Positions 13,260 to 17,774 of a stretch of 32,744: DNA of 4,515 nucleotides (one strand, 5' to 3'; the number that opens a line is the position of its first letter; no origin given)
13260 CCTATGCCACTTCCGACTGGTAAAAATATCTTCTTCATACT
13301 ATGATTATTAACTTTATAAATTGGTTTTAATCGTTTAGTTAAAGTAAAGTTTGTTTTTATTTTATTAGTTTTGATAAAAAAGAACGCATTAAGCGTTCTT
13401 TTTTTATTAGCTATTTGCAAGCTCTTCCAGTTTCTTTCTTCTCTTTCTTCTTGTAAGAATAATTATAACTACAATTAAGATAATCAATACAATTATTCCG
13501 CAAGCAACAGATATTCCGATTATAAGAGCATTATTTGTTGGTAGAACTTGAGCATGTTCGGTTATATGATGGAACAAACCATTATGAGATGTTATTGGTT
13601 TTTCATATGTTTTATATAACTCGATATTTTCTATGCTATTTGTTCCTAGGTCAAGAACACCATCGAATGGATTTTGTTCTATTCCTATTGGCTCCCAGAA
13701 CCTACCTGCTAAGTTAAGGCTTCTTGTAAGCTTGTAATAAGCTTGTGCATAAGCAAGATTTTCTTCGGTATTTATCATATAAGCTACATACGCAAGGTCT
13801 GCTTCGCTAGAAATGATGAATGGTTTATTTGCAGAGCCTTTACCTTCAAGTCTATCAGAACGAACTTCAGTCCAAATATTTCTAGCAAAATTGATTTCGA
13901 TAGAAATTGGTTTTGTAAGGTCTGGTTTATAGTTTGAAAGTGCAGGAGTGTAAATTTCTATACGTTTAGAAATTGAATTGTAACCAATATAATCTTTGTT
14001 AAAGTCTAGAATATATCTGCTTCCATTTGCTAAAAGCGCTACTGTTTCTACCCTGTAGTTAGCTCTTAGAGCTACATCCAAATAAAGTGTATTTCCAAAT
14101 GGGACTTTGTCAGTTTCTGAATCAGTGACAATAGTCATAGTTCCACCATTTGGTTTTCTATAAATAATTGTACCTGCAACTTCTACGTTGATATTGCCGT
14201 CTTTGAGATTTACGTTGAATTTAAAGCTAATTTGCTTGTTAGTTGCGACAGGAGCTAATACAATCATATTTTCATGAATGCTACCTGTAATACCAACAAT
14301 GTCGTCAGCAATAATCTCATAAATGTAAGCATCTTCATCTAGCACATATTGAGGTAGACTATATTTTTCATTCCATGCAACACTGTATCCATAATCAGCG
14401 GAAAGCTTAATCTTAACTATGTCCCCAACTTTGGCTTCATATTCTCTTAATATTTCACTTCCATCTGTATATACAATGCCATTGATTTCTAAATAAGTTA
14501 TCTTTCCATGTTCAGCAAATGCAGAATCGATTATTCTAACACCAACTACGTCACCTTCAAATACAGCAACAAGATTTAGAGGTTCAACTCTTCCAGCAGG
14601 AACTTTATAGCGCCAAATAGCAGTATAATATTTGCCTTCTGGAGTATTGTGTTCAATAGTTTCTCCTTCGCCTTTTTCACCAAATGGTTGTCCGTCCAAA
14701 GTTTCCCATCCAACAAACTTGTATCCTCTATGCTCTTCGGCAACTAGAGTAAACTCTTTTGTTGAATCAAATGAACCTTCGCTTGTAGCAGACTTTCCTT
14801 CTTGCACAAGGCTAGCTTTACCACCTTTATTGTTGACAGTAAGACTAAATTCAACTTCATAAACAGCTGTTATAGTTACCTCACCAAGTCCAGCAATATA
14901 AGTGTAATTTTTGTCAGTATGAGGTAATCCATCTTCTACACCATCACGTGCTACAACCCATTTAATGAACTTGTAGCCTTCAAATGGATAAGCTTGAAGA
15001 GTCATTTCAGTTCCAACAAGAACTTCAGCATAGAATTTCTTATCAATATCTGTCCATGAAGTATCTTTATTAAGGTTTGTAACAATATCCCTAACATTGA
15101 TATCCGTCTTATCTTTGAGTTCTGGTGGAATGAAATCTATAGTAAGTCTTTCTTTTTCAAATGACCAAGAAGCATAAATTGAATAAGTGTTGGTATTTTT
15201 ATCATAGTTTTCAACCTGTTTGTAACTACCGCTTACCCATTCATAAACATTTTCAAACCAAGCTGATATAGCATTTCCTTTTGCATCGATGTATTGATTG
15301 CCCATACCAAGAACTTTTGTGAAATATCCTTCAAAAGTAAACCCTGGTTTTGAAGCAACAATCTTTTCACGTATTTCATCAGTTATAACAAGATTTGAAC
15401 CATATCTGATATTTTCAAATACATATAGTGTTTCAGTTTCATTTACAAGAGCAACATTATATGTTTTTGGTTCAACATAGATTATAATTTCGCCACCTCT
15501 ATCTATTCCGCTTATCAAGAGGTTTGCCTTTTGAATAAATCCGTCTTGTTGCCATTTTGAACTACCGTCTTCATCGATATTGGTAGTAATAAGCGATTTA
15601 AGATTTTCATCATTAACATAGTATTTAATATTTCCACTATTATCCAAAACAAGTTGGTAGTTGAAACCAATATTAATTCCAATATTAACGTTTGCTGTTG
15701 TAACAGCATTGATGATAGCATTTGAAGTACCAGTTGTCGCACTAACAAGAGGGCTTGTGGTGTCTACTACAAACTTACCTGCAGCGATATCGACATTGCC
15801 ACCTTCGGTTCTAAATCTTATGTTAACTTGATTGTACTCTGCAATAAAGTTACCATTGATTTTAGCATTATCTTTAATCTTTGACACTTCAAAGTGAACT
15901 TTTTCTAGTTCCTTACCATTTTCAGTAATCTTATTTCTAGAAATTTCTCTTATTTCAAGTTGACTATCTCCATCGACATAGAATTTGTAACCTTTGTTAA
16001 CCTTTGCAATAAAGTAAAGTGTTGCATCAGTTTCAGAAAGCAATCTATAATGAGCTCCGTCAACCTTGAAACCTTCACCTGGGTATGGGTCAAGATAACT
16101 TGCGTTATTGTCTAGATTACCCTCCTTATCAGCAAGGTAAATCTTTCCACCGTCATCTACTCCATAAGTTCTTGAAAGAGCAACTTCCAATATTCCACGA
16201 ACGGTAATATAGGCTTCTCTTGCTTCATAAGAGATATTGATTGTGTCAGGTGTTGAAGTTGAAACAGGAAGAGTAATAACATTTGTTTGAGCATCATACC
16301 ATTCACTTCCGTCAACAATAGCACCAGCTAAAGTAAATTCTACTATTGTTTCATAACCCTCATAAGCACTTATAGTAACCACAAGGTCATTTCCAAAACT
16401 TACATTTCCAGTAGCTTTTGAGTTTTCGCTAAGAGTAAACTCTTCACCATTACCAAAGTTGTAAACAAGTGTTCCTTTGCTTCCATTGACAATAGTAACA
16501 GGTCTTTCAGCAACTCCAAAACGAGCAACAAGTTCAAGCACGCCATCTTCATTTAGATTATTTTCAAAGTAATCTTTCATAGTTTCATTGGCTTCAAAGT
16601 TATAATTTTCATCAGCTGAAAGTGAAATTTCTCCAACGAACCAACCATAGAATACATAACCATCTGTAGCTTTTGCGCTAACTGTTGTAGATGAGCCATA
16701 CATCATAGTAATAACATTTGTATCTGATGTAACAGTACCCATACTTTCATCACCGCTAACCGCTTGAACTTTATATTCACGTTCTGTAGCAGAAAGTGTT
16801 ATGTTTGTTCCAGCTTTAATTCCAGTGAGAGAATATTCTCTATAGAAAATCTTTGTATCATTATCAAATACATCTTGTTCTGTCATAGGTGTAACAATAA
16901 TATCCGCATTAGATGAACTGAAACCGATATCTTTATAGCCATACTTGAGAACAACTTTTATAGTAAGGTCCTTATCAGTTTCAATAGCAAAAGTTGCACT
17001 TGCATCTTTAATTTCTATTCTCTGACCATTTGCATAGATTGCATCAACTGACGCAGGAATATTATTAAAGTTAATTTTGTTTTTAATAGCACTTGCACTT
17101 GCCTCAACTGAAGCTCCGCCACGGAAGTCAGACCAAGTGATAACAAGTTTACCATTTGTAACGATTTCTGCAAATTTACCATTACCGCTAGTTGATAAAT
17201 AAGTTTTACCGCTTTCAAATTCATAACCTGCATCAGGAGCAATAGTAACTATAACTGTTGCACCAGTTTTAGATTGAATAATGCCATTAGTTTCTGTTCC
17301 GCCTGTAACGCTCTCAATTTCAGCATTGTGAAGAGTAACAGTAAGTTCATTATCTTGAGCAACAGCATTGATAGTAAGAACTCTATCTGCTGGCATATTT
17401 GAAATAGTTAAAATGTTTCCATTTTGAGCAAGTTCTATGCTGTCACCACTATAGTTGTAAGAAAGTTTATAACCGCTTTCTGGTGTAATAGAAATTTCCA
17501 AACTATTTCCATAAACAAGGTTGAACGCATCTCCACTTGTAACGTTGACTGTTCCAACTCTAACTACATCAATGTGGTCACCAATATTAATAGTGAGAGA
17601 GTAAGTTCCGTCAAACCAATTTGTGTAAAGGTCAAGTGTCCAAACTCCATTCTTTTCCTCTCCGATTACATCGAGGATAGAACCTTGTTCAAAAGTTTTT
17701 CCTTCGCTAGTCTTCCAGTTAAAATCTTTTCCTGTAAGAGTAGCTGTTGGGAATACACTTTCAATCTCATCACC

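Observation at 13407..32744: One ORF longer than 19.3 kb: a giant tail-anchored surface protein (at least 6,443 aa) with no recognisable wall-anchoring signal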

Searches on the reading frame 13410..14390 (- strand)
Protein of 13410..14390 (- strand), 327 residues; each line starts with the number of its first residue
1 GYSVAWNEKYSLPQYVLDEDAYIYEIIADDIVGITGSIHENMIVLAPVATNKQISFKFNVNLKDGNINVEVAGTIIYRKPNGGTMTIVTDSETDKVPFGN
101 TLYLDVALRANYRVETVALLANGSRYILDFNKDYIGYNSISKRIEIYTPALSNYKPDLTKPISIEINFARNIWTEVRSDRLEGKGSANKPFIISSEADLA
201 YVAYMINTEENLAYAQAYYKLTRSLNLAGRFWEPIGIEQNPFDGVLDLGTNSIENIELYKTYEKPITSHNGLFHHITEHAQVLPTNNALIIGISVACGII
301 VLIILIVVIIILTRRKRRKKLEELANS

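Call 88: search_protein_families(library=pfam, proteins=[window:13410-14390:-], max_evalue=0.05)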
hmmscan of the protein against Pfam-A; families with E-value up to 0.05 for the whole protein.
window:13410-14390:- (327 aa): 3 families
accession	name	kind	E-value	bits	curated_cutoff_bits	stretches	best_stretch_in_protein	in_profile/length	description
PF02009.21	RIFIN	-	0.025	15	32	1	280-320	273-313/327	Rifin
PF15102.11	TMEM154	-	0.034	14.4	30.3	0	288-320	60-95/153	TMEM154 protein family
PF14914.11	LRRC37AB_C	-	0.037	14.4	27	0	286-319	113-146/147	LRRC37A/B like protein 1 C-terminal domain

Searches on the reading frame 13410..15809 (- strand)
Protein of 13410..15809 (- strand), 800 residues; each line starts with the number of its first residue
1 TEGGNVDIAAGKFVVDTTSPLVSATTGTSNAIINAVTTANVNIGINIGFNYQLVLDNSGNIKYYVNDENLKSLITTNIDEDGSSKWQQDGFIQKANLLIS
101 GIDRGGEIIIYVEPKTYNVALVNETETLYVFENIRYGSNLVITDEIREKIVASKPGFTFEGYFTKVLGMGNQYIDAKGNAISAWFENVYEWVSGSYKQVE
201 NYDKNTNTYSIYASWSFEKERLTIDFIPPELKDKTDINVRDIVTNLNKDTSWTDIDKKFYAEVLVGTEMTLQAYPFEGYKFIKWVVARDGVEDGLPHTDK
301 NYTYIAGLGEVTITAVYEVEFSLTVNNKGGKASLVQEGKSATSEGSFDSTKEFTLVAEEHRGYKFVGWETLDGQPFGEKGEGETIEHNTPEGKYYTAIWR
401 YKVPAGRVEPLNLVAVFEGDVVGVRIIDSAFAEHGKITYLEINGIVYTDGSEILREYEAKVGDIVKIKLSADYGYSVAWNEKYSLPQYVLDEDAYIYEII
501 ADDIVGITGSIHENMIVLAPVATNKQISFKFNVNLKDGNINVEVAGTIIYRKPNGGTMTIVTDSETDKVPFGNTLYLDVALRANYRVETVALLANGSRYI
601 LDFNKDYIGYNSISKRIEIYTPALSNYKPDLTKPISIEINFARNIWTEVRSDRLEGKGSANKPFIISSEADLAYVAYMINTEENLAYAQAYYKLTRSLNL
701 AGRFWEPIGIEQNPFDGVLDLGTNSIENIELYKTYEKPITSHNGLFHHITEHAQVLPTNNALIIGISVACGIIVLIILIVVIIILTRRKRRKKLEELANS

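Call 5: search_protein_families(library=pfam, proteins=[window:13410-15734:-], max_evalue=0.01)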
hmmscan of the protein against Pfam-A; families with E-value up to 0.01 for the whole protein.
window:13410-15734:- (775 aa): 1 family
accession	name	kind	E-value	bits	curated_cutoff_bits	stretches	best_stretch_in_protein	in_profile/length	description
PF18998.6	Flg_new_2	-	2.1e-10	40.9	23.6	1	240-293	21-70/73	Divergent InlB B-repeat domain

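Call 16: search_protein_families(library=ncbifam, proteins=[window:13410-15734:-], max_evalue=0.05)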
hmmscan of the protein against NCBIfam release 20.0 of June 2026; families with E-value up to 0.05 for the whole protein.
window:13410-15734:- (775 aa): 3 families
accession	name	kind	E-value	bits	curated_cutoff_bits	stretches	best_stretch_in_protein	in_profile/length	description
NF045846.1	MSC0882_dom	subfamily_domain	0.0098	15.1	60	1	737-772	159-194/244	MSC_0882 family membrane protein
TIGR01477.1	RIFIN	paralog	0.012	15.4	176.95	1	725-768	299-342/356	variant surface antigen, rifin family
TIGR02543.1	List_Bact_rpt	repeat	0.018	15.4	20.95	1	337-374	5-40/44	TIGR02543 family repeat protein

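Call 20: find_homologous_proteins(query=window:13410-15809:-, max_evalue=0.001)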
Query window:13410-15809:- (800 aa): 1 proteins with E <= 0.001 among 8000 candidates.
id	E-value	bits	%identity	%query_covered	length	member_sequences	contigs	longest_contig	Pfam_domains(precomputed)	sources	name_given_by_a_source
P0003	7.5e-203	694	45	100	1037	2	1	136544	PF09479.17,PF18998.7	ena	-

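Call 23: find_encoding_contigs(protein=P0003, flank=10000, max_places=4)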
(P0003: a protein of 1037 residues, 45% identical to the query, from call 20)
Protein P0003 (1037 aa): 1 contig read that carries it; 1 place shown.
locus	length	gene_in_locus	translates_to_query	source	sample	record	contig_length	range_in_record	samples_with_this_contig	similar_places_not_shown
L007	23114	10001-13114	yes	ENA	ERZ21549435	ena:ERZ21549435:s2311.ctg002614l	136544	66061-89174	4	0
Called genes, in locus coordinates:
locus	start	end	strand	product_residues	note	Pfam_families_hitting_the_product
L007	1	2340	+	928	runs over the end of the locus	PF18676:MBG_2, PF18657:YDG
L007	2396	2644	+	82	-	-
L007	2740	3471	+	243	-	-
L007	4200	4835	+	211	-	-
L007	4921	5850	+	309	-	-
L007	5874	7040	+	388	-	-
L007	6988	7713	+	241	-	-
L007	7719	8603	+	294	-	-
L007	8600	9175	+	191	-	-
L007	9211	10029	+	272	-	PF18998:Flg_new_2 (faint)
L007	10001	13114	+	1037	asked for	PF18998:Flg_new_2 (faint), PF09479:Flg_new (faint)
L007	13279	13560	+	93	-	PF01250:Ribosomal_S6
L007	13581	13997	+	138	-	PF00436:SSB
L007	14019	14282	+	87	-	PF01084:Ribosomal_S18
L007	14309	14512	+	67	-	PF01197:Ribosomal_L31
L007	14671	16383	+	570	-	PF07136:DUF1385 (weak), PF03602:Cons_hypoth95 (weak), PF05175:MTS, PF06325:PrmA, PF07669:Eco57I (weak), PF08241:Methyltransf_11 (weak), PF13649:Methyltransf_25, PF13847:Methyltransf_31, +1 more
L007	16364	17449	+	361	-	PF03462:PCRF, PF00472:RF-1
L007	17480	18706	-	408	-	PF20706:GT4-conflict, PF13439:Glyco_transf_4, PF13579:Glyco_trans_4_4, PF00534:Glycos_transf_1, PF13692:Glyco_trans_1_4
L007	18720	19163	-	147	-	PF01281:Ribosomal_L9_N, PF03948:Ribosomal_L9_C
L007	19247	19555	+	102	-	PF07561:DUF1540 (faint)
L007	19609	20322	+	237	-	-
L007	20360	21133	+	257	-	-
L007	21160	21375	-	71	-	-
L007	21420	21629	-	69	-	-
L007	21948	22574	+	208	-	-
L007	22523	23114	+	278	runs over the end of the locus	PF03023:MurJ (weak)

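Call 26: find_related_loci(query=A1, collection=genome_contigs, flank=10000)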
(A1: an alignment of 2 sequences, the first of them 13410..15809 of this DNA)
Query A1 (800 aa) in genome_contigs; peptide patterns used: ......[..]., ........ (x = any residue, [..] = any of these).
39 stretches matched a pattern; 1 encode a relative of the query (tblastn E <= 1e-3); 1 distinct loci.
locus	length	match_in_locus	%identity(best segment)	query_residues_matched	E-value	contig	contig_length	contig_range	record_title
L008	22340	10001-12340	45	1-800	0e+0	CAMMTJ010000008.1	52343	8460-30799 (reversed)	MAG: uncultured Firmicutes bacterium isolate ERR4968593_bin.22_MetaWRAP_v1.1_MAG genome assembly, contig: NODE_317_lengt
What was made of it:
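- Tried and rejected: The only label, "uncultured Firmicutes bacterium", belongs to the sister-species MAG (call 26).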

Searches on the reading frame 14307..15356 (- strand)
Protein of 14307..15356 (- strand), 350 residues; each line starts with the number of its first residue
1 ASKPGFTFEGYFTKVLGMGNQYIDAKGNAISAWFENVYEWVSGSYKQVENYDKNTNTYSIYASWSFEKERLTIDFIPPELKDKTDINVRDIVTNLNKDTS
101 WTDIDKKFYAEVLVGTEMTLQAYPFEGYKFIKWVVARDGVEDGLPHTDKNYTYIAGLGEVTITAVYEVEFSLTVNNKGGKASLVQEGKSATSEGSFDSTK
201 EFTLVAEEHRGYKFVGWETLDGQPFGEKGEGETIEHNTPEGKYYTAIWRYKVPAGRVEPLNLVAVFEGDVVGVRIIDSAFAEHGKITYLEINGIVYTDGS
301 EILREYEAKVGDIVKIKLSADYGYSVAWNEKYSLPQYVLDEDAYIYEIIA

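Call 88: search_protein_families(library=pfam, proteins=[window:14307-15356:-], max_evalue=0.05)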
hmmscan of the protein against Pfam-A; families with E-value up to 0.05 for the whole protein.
window:14307-15356:- (350 aa): 1 family
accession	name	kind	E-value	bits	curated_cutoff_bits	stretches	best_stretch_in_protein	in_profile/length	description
PF18998.6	Flg_new_2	-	4.7e-11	42.9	23.6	2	114-167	21-70/73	Divergent InlB B-repeat domain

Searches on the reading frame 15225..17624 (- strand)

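Call 5: search_protein_families(library=pfam, proteins=[window:15225-17624:-], max_evalue=0.01)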
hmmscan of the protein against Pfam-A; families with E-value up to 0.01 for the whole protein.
window:15225-17624:- (800 aa): 2 families
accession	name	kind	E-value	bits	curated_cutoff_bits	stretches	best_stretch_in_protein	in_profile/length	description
PF18998.6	Flg_new_2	-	5.8e-05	23.4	23.6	0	101-138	3-39/73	Divergent InlB B-repeat domain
PF20753.2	DUF6558_C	-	0.0014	19.3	24.4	1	43-109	18-82/119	Phage tail C-terminal domain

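Call 16: search_protein_families(library=ncbifam, proteins=[window:15225-17624:-], max_evalue=0.05)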
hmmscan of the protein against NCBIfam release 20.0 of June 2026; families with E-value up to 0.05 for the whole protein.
window:15225-17624:- (800 aa): 0 families

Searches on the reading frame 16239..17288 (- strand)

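Call 88: search_protein_families(library=pfam, proteins=[window:16239-17288:-], max_evalue=0.05)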
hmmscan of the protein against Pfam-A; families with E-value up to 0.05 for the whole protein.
window:16239-17288:- (350 aa): 1 family
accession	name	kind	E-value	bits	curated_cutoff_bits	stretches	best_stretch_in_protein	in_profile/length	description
PF18998.6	Flg_new_2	-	0.00034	21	23.6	1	182-231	9-56/73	Divergent InlB B-repeat domain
